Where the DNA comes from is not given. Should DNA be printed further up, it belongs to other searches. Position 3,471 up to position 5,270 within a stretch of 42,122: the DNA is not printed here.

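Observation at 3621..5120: FHA domain fused through one TM helix to a periplasmic heptaheme cytochrome c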

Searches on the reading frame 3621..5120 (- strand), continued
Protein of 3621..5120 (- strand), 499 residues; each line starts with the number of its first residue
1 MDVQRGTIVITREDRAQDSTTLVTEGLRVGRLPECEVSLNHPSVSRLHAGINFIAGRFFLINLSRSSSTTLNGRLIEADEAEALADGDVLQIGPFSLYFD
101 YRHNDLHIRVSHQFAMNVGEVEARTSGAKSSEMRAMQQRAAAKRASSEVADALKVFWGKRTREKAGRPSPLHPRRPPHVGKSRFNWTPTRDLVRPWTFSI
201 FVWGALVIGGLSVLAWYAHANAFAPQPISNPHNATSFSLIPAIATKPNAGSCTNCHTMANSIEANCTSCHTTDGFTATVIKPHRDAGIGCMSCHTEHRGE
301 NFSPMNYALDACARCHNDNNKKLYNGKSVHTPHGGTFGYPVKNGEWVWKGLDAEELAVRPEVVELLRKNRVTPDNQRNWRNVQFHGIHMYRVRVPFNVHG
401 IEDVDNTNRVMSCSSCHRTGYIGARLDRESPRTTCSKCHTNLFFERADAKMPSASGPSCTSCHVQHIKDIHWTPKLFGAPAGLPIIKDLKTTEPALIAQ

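Call 24: list_cluster_members(proteins=[P0140, P0171, P0225, P0231, P0242, P0139, P0121, P0125, P0129, P0134])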
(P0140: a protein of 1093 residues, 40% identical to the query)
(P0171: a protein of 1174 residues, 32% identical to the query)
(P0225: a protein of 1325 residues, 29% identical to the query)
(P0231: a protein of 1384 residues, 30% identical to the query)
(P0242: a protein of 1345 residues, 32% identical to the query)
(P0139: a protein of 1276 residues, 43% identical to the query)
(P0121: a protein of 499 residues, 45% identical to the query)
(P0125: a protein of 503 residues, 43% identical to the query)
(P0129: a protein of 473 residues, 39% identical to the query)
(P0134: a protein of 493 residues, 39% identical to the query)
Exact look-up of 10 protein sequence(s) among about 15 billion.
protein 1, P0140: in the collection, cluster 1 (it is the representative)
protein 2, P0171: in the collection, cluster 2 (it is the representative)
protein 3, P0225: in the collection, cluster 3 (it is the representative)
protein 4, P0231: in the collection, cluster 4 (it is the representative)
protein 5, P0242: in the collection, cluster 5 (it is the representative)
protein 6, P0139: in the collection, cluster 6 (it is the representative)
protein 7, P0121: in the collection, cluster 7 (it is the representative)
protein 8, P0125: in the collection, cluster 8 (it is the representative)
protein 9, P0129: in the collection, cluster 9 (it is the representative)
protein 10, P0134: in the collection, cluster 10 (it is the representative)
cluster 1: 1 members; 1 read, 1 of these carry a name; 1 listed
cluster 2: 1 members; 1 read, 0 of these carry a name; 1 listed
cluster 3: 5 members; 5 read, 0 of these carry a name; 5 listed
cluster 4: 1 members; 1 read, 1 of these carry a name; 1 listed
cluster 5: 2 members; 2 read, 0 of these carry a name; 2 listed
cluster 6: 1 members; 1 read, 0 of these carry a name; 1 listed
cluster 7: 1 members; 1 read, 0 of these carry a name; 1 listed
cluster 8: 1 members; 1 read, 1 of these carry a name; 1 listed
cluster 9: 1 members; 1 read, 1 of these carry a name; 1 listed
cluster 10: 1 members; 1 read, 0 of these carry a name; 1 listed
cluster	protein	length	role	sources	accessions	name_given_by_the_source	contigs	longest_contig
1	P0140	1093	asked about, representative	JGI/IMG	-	thioredoxin reductase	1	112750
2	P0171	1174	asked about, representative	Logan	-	-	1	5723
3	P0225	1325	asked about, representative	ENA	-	-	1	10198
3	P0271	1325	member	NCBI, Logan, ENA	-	-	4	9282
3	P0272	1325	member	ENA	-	-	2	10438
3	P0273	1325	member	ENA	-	-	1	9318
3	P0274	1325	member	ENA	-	-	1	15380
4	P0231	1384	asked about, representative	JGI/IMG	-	pSer/pThr/pTyr-binding forkhead associated (FHA) protein/thioredoxin reductase/ferredoxin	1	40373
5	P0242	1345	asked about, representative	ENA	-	-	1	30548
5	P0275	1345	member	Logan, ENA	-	-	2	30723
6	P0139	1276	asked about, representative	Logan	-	-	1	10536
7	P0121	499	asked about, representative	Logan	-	-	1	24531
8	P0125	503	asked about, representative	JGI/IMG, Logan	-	hypothetical protein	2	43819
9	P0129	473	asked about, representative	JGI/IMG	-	hypothetical protein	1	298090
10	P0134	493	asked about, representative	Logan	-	-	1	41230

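Call 30: find_homologous_proteins(query=P0140)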
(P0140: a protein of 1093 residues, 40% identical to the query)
Query P0140 (1093 aa): 72 proteins with E <= 0.001 among 8000 candidates.
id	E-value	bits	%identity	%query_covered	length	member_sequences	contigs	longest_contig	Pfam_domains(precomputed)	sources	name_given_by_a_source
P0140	0.0e+0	2547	100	100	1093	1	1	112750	PF13240.12,PF07992.21,PF03486.21,PF13248.12,PF14522.12,PF01946.24,PF01266.31,PF00498.32,PF12773.14,PF00037.33,PF16697.11,PF13738.13,PF13237.12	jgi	jgi:thioredoxin reductase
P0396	0.0e+0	1110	49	99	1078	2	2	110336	PF01266.31,PF12797.13,PF00498.32,PF07992.21,PF00037.33,PF16697.11,PF13738.13,PF03486.21,PF12838.13,PF13237.12,PF14522.12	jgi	jgi:predicted CXXCH cytochrome family protein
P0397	0.0e+0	1109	49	100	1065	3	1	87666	PF01266.31,PF00498.32,PF07992.21,PF00037.33,PF16697.11,PF13738.13,PF03486.21,PF14522.12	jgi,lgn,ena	-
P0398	0.0e+0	1095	48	100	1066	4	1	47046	PF14537.12,PF01266.31,PF00890.31,PF00498.32,PF07992.21,PF00037.33,PF16697.11,PF13738.13,PF03486.21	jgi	jgi:thioredoxin reductase (NADPH)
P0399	0.0e+0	1090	48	100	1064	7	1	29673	PF14537.12,PF01266.31,PF00498.32,PF07992.21,PF00037.33,PF16697.11,PF13738.13,PF03486.21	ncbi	ncbi:MAG: NAD(P)-binding domain-containing protein [Blastocatellia bacterium]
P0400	0.0e+0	1089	49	100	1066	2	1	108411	PF14537.12,PF01266.31,PF00498.32,PF07992.21,PF00037.33,PF16697.11,PF13738.13,PF03486.21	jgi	jgi:thioredoxin reductase (NADPH)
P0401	0.0e+0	1087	49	99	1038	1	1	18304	PF14537.12,PF12797.13,PF00498.32,PF07992.21,PF00037.33,PF16697.11,PF13738.13,PF03486.21,PF13237.12,PF14522.12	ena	-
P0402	0.0e+0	1086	49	99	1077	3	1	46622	PF12797.13,PF00498.32,PF07992.21,PF00037.33,PF16697.11,PF13738.13,PF12838.13,PF13237.12,PF14522.12,PF22113.2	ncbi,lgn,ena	-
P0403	0.0e+0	1083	48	100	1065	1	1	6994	PF14537.12,PF01266.31,PF13434.13,PF00498.32,PF07992.21,PF00037.33,PF16697.11,PF13738.13,PF03486.21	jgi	jgi:thioredoxin reductase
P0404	0.0e+0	1083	49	100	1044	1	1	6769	PF01266.31,PF00890.31,PF00498.32,PF07992.21,PF00037.33,PF16697.11,PF13738.13,PF03486.21,PF12838.13,PF13237.12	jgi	jgi:thioredoxin reductase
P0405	0.0e+0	1082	49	100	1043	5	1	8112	PF01266.31,PF00890.31,PF00498.32,PF07992.21,PF00037.33,PF16697.11,PF13738.13,PF03486.21,PF12838.13,PF13237.12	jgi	jgi:thioredoxin reductase (NADPH)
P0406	0.0e+0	1077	48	100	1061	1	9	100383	PF14537.12,PF00498.32,PF07992.21,PF00037.33,PF16697.11,PF13738.13,PF03486.21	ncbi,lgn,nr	ncbi:MAG TPA: NAD(P)-binding domain-containing protein [Blastocatellia bacterium]|nr:NAD(P)-binding 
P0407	0.0e+0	1075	48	100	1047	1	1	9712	PF01266.31,PF00498.32,PF07992.21,PF00037.33,PF16697.11,PF13738.13,PF03486.21,PF12838.13,PF13237.12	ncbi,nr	ncbi:MAG TPA: NAD(P)-binding domain-containing protein [Blastocatellia bacterium]|nr:NAD(P)-binding 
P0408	0.0e+0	1075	48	100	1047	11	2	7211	PF01946.24,PF01266.31,PF00498.32,PF07992.21,PF00037.33,PF16697.11,PF13738.13,PF03486.21,PF13237.12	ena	-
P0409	0.0e+0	1074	50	99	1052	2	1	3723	PF00498.32,PF07992.21,PF00037.33,PF16697.11,PF13738.13,PF03486.21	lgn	-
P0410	0.0e+0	1071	48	99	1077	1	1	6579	PF14537.12,PF01266.31,PF12797.13,PF00890.31,PF00498.32,PF07992.21,PF00037.33,PF16697.11,PF13738.13,PF03486.21,PF14522.12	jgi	jgi:thioredoxin reductase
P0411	0.0e+0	1067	48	100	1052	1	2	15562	PF01946.24,PF01266.31,PF00890.31,PF00498.32,PF07992.21,PF00037.33,PF16697.11,PF13738.13,PF03486.21,PF12838.13,PF14522.12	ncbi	ncbi:MAG: NAD(P)-binding domain-containing protein [Blastocatellia bacterium]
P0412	0.0e+0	1062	46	99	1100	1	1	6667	PF09699.16,PF07992.21,PF03486.21,PF12838.13,PF14522.12,PF01266.31,PF12797.13,PF00498.32,PF00037.33,PF16697.11,PF13738.13,PF13237.12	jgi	jgi:thioredoxin reductase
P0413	0.0e+0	1061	48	100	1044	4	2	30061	PF14537.12,PF00890.31,PF00498.32,PF07992.21,PF00037.33,PF16697.11,PF13738.13,PF03486.21,PF13237.12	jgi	jgi:thioredoxin reductase (NADPH)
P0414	0.0e+0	1060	49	98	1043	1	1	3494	PF01266.31,PF00498.32,PF07992.21,PF00037.33,PF16697.11,PF13738.13,PF03486.21,PF13237.12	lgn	-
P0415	0.0e+0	1060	49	99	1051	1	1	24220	PF01946.24,PF00890.31,PF00498.32,PF07992.21,PF00037.33,PF16697.11,PF13738.13,PF03486.21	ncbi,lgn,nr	ncbi:MAG TPA: NAD(P)-binding domain-containing protein [Blastocatellia bacterium]|nr:NAD(P)-binding 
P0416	0.0e+0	1059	47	98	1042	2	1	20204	PF01266.31,PF00498.32,PF07992.21,PF00037.33,PF16697.11,PF13738.13,PF03486.21,PF12838.13,PF13237.12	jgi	jgi:thioredoxin reductase/pSer/pThr/pTyr-binding forkhead associated (FHA) protein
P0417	0.0e+0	1059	48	98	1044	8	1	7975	PF01946.24,PF01266.31,PF00890.31,PF00498.32,PF07992.21,PF00037.33,PF16697.11,PF13738.13,PF03486.21,PF12838.13,PF13237.12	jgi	-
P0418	0.0e+0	1058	48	100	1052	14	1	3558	PF00498.32,PF07992.21,PF00037.33,PF16697.11,PF13738.13,PF03486.21,PF13237.12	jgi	jgi:thioredoxin reductase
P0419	0.0e+0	1056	49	100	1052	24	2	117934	PF12797.13,PF00498.32,PF07992.21,PF00037.33,PF16697.11,PF13738.13,PF03486.21,PF12838.13,PF13237.12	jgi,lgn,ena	-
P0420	0.0e+0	1056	48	98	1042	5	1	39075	PF14537.12,PF01266.31,PF00890.31,PF00498.32,PF07992.21,PF00037.33,PF16697.11,PF13738.13,PF03486.21,PF12838.13,PF13237.12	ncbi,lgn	-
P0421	0.0e+0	1055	48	100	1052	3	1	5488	PF01946.24,PF01266.31,PF00498.32,PF07992.21,PF00037.33,PF16697.11,PF13738.13,PF03486.21,PF12838.13,PF13237.12,PF14522.12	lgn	-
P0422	0.0e+0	1055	49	100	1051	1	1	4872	PF01266.31,PF00498.32,PF07992.21,PF00037.33,PF16697.11,PF13738.13,PF03486.21,PF12838.13,PF14522.12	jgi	jgi:thioredoxin reductase (NADPH)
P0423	0.0e+0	1054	48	100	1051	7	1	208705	PF07992.21,PF03486.21,PF12838.13,PF14522.12,PF01946.24,PF01266.31,PF00890.31,PF00498.32,PF00037.33,PF16697.11,PF13738.13,PF13237.12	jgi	jgi:thioredoxin reductase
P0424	0.0e+0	1041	47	99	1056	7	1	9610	PF01946.24,PF14537.12,PF12797.13,PF00498.32,PF07992.21,PF00037.33,PF16697.11,PF13738.13,PF03486.21,PF12838.13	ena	-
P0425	0.0e+0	1039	48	100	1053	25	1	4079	PF01946.24,PF00498.32,PF07992.21,PF00037.33,PF16697.11,PF13738.13,PF03486.21,PF13237.12,PF14522.12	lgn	-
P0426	0.0e+0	1039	47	100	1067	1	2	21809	PF14537.12,PF07992.21,PF03486.21,PF02085.22,PF14522.12,PF01946.24,PF00890.31,PF00498.32,PF00037.33,PF16697.11,PF13738.13,PF13237.12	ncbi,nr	ncbi:MAG: NAD(P)-binding domain-containing protein [Blastocatellia bacterium]|nr:NAD(P)-binding doma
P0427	0.0e+0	1039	48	100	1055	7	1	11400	PF01266.31,PF00498.32,PF07992.21,PF00037.33,PF16697.11,PF13738.13,PF03486.21,PF12838.13,PF14522.12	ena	-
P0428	0.0e+0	1038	48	100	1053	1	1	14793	PF01946.24,PF00890.31,PF00498.32,PF07992.21,PF00037.33,PF16697.11,PF13738.13,PF03486.21,PF13237.12,PF14522.12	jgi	jgi:thioredoxin reductase (NADPH)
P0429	0.0e+0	1037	47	100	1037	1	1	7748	PF01266.31,PF00890.31,PF00498.32,PF07992.21,PF00070.34,PF00037.33,PF16697.11,PF13738.13,PF03486.21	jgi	-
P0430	0.0e+0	1035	47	99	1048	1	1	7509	PF00498.32,PF07992.21,PF00037.33,PF13738.13,PF13237.12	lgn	-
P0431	0.0e+0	1035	47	99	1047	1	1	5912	PF01266.31,PF00498.32,PF07992.21,PF00037.33,PF16697.11,PF13738.13,PF03486.21,PF13237.12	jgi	jgi:thioredoxin reductase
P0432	0.0e+0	1026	47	99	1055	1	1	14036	PF01266.31,PF12797.13,PF00498.32,PF07992.21,PF00037.33,PF16697.11,PF13738.13,PF03486.21,PF12838.13,PF14522.12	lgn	-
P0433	0.0e+0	1024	47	99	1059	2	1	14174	PF14537.12,PF07992.21,PF03486.21,PF12838.13,PF14522.12,PF01946.24,PF01266.31,PF12797.13,PF00498.32,PF00037.33,PF16697.11,PF13738.13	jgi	jgi:thioredoxin reductase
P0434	0.0e+0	1024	47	100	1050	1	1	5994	PF00498.32,PF07992.21,PF00037.33,PF16697.11,PF13738.13,PF03486.21,PF13237.12,PF14522.12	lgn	-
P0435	0.0e+0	1021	47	100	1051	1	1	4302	PF01946.24,PF14537.12,PF00498.32,PF07992.21,PF00037.33,PF16697.11,PF13738.13,PF03486.21,PF12838.13,PF14522.12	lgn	-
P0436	0.0e+0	1020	47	100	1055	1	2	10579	PF00498.32,PF07992.21,PF00037.33,PF16697.11,PF13738.13,PF03486.21,PF13237.12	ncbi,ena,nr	ncbi:MAG TPA: NAD(P)-binding domain-containing protein [Blastocatellia bacterium]|nr:NAD(P)-binding 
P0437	0.0e+0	1019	47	99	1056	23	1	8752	PF01946.24,PF14537.12,PF12797.13,PF00498.32,PF07992.21,PF00037.33,PF16697.11,PF13738.13,PF03486.21,PF12838.13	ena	-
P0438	0.0e+0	1018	47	99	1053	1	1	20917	PF12797.13,PF00498.32,PF07992.21,PF00037.33,PF16697.11,PF13738.13,PF03486.21,PF13237.12,PF14522.12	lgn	-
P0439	0.0e+0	1017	46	100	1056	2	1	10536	PF01946.24,PF01266.31,PF12797.13,PF00498.32,PF07992.21,PF00037.33,PF16697.11,PF13738.13,PF03486.21,PF12838.13,PF13237.12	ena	-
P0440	0.0e+0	1016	46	100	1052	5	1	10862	PF01266.31,PF00498.32,PF07992.21,PF00037.33,PF16697.11,PF13738.13,PF03486.21,PF12838.13,PF13237.12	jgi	jgi:thioredoxin reductase (NADPH)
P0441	0.0e+0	1015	46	100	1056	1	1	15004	PF01946.24,PF01266.31,PF12797.13,PF00498.32,PF07992.21,PF00037.33,PF16697.11,PF13738.13,PF03486.21,PF12838.13,PF13237.12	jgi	-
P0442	0.0e+0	1015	46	100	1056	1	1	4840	PF01266.31,PF12797.13,PF00498.32,PF07992.21,PF00037.33,PF16697.11,PF13738.13,PF03486.21,PF12838.13,PF13237.12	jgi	-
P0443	5.6e-298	1009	47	99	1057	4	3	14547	PF14537.12,PF07992.21,PF03486.21,PF12838.13,PF14522.12,PF01946.24,PF01266.31,PF12797.13,PF00498.32,PF00037.33,PF16697.11,PF13738.13,PF13237.12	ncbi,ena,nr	ncbi:MAG TPA: NAD(P)-binding domain-containing protein [Blastocatellia bacterium]|nr:NAD(P)-binding 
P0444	2.2e-297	1008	45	100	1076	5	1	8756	PF01946.24,PF12797.13,PF00498.32,PF07992.21,PF00037.33,PF16697.11,PF13738.13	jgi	-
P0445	4.1e-297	1007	47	99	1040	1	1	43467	PF01946.24,PF00498.32,PF07992.21,PF00037.33,PF16697.11,PF13738.13,PF03486.21,PF13237.12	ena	-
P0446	6.0e-297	1006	46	99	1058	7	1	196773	PF00498.32,PF07992.21,PF00037.33,PF16697.11,PF13738.13,PF03486.21,PF12838.13,PF13237.12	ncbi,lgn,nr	ncbi:MAG TPA: NAD(P)-binding domain-containing protein [Blastocatellia bacterium]|nr:NAD(P)-binding 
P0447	3.0e-296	1004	46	99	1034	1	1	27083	PF01266.31,PF00890.31,PF00498.32,PF07992.21,PF00037.33,PF16697.11,PF13738.13,PF03486.21,PF12838.13,PF13237.12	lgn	-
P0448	3.8e-296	1003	46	99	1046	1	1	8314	PF01266.31,PF00890.31,PF00498.32,PF07992.21,PF00037.33,PF16697.11,PF13738.13,PF03486.21,PF13237.12,PF14522.12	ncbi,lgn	ncbi:MAG TPA: NAD(P)-binding domain-containing protein [Blastocatellia bacterium]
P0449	1.9e-286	971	45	100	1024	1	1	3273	PF01266.31,PF13434.13,PF00890.31,PF00498.32,PF07992.21,PF00037.33,PF13738.13,PF03486.21,PF14522.12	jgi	jgi:thioredoxin reductase (NADPH)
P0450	1.2e-284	965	44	100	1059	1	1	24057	PF01266.31,PF00498.32,PF07992.21,PF00037.33,PF16697.11,PF13738.13,PF03486.21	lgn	-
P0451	3.1e-277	941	45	99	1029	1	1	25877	PF00890.31,PF00498.32,PF07992.21,PF00037.33,PF16697.11,PF13738.13,PF03486.21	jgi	jgi:thioredoxin reductase (NADPH)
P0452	7.9e-277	939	45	100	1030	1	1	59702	PF00498.32,PF07992.21,PF00037.33,PF16697.11,PF13738.13,PF03486.21,PF14522.12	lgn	-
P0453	2.1e-270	918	43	99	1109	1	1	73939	PF01266.31,PF12797.13,PF00498.32,PF07992.21,PF00037.33,PF16697.11,PF13738.13,PF03486.21,PF12838.13,PF13237.12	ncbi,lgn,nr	ncbi:MAG: NAD(P)-binding domain-containing protein [Acidobacteria bacterium]|nr:NAD(P)-binding domai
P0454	1.4e-268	912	43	99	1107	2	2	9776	PF01946.24,PF00498.32,PF07992.21,PF16697.11,PF13738.13,PF03486.21,PF13237.12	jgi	jgi:thioredoxin reductase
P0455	2.1e-260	885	43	99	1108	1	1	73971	PF01266.31,PF00498.32,PF07992.21,PF16697.11,PF13738.13,PF03486.21,PF12838.13,PF13237.12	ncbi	ncbi:MAG: NAD(P)-binding domain-containing protein [Acidobacteriota bacterium]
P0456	2.2e-260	885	44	99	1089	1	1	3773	PF00498.32,PF07992.21,PF00037.33,PF13738.13,PF03486.21,PF12838.13,PF13237.12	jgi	jgi:thioredoxin reductase/pSer/pThr/pTyr-binding forkhead associated (FHA) protein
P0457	4.6e-259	881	43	99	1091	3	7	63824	PF00498.32,PF07992.21,PF00037.33,PF13738.13,PF03486.21,PF12838.13,PF13237.12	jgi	jgi:thioredoxin reductase (NADPH)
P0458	4.2e-258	877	42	99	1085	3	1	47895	PF00498.32,PF07992.21,PF00037.33,PF13738.13,PF03486.21,PF12838.13,PF02085.22,PF13237.12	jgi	jgi:thioredoxin reductase (NADPH)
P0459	4.8e-258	877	40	99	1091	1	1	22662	PF00498.32,PF07992.21,PF00037.33,PF16697.11,PF13738.13,PF12838.13,PF13237.12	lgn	-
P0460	2.6e-244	832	42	100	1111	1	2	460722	PF00498.32,PF07992.21,PF00037.33,PF13738.13,PF03486.21,PF12838.13,PF13237.12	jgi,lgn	jgi:thioredoxin reductase (NADPH)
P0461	2.4e-241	822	40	99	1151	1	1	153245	PF00498.32,PF07992.21,PF00037.33,PF16697.11,PF13738.13,PF12838.13,PF13237.12,PF14522.12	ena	-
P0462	5.4e-239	814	39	100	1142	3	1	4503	PF00498.32,PF07992.21,PF00037.33,PF16697.11,PF13738.13,PF12838.13,PF13237.12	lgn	-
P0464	3.4e-9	53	50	6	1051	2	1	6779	PF00498.32,PF01061.30,PF00005.34,PF16697.11,PF02463.26,PF12698.14,PF13304.13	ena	-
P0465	9.8e-9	52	39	7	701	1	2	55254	PF14863.13,PF18221.7,PF00498.32,PF00515.35,PF16697.11,PF13428.13,PF07719.24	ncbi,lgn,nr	ncbi:MAG: FHA domain-containing protein [Deltaproteobacteria bacterium]|nr:FHA domain-containing pro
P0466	1.0e-5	42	28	9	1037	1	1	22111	PF00498.32,PF01061.30,PF00005.34,PF16697.11,PF02463.26,PF12698.14,PF13304.13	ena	-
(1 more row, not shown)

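Call 32: find_encoding_contigs(protein=P0140, flank=8000, max_places=1)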
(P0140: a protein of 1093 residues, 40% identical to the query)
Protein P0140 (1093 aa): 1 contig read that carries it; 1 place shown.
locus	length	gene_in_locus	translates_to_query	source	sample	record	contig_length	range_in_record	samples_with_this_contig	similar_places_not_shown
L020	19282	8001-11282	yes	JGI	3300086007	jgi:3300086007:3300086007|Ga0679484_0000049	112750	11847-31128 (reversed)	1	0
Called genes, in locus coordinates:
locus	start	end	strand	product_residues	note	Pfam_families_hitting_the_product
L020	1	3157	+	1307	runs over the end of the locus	PF13401:AAA_22 (faint), PF13191:AAA_16, PF24883:NPHP3_N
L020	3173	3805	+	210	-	PF01712:dNK (faint), PF13238:AAA_18 (weak), PF13521:AAA_28 (weak), PF13671:AAA_33 (faint), PF02223:Thymidylate_kin (weak)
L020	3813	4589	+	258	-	PF20613:HipA_2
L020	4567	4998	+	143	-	PF11236:DUF3037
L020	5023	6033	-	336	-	PF03447:NAD_binding_3, PF00742:Homoserine_dh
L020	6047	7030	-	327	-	-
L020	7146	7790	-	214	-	PF01243:PNPOx_N, PF12766:Pyridox_oxase_2, PF10590:PNP_phzG_C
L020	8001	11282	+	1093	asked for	PF00498:FHA, PF16697:Yop-YscD_cpl (weak), PF00037:Fer4 (weak), PF07992:Pyr_redox_2, PF13738:Pyr_redox_3, PF12773:DZR, PF07992:Pyr_redox_2, PF13738:Pyr_redox_3, +7 more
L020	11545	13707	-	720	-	PF00069:Pkinase, PF03109:ABC1 (faint), PF07714:PK_Tyr_Ser-Thr, PF03781:FGE-sulfatase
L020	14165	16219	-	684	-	PF00069:Pkinase, PF07714:PK_Tyr_Ser-Thr, PF06293:Kdo (weak), PF03109:ABC1 (weak), PF03781:FGE-sulfatase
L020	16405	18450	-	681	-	PF12439:GDE_N, PF06202:GDE_C, PF22422:MGH1-like_GH (weak)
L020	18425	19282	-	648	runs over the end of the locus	PF02922:CBM_48 (weak), PF00128:Alpha-amylase, PF11941:DUF3459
